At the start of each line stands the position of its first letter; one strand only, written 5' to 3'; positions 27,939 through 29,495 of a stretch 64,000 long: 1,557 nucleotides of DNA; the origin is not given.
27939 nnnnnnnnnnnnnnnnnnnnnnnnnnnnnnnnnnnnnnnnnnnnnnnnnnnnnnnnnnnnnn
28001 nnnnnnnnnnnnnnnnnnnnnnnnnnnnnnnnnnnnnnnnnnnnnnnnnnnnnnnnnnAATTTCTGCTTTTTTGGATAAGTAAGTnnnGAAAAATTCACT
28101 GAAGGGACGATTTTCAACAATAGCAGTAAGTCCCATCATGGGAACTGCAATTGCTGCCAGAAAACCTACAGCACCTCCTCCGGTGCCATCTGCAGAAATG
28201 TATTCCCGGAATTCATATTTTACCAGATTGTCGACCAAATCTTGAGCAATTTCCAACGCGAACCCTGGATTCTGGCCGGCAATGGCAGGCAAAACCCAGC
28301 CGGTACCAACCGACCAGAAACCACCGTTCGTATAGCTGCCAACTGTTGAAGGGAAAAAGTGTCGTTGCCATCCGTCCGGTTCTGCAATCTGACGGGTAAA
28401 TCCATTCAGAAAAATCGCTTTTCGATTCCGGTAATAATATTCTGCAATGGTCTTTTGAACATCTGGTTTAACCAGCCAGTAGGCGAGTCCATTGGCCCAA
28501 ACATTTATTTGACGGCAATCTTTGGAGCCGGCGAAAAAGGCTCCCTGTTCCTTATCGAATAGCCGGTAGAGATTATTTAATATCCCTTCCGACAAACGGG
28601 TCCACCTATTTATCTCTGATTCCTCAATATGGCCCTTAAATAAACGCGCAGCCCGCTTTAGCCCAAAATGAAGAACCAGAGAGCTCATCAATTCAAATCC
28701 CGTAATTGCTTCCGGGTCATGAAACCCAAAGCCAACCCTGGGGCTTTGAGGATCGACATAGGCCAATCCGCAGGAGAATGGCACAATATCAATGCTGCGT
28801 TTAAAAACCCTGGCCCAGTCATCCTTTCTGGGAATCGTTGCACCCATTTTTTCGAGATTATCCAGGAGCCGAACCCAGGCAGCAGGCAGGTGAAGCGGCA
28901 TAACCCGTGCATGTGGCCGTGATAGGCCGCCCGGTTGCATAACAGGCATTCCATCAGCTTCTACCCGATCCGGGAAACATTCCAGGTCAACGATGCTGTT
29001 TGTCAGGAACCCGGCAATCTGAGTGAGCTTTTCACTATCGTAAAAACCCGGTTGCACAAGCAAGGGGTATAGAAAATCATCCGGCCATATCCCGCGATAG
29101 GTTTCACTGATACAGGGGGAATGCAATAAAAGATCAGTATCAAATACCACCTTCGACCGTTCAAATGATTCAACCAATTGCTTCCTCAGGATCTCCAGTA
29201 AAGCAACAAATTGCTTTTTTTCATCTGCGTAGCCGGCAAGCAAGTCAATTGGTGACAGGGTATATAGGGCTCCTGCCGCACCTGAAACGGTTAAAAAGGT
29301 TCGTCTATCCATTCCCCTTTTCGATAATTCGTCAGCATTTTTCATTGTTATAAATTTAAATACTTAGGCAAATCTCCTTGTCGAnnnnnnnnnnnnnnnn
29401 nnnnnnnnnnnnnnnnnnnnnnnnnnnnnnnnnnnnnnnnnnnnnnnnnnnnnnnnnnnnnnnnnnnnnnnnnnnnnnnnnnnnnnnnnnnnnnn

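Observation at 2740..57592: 55-kb, 30-locus, single-strand PUL dominated by proteins without a recognisable family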

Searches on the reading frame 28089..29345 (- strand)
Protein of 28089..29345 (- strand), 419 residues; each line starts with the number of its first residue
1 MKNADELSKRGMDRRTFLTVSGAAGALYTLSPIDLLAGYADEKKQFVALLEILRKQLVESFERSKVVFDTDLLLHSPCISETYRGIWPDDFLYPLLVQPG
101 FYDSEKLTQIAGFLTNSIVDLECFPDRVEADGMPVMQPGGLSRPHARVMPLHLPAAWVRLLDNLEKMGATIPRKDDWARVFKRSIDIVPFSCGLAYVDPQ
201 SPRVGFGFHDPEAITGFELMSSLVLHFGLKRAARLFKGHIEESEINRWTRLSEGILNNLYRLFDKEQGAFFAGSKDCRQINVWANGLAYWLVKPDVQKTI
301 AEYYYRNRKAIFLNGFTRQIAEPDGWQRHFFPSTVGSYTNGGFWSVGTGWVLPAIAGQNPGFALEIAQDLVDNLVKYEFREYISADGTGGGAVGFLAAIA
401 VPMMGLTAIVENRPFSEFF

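Call 4: search_protein_families(library=pfam, proteins=[window:28089-29345:-], max_evalue=0.01)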
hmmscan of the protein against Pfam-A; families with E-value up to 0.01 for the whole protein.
window:28089-29345:- (419 aa): 1 family
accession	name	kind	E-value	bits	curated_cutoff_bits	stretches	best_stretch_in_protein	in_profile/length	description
PF10518.14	TAT_signal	-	0.0089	16.4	22.7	1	12-27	2-17/21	TAT (twin-arginine translocation) pathway signal sequence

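Call 11: search_protein_families(library=ncbifam, proteins=[window:28089-29345:-], max_evalue=0.1)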
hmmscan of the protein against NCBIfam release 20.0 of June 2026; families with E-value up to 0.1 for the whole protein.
window:28089-29345:- (419 aa): 0 families
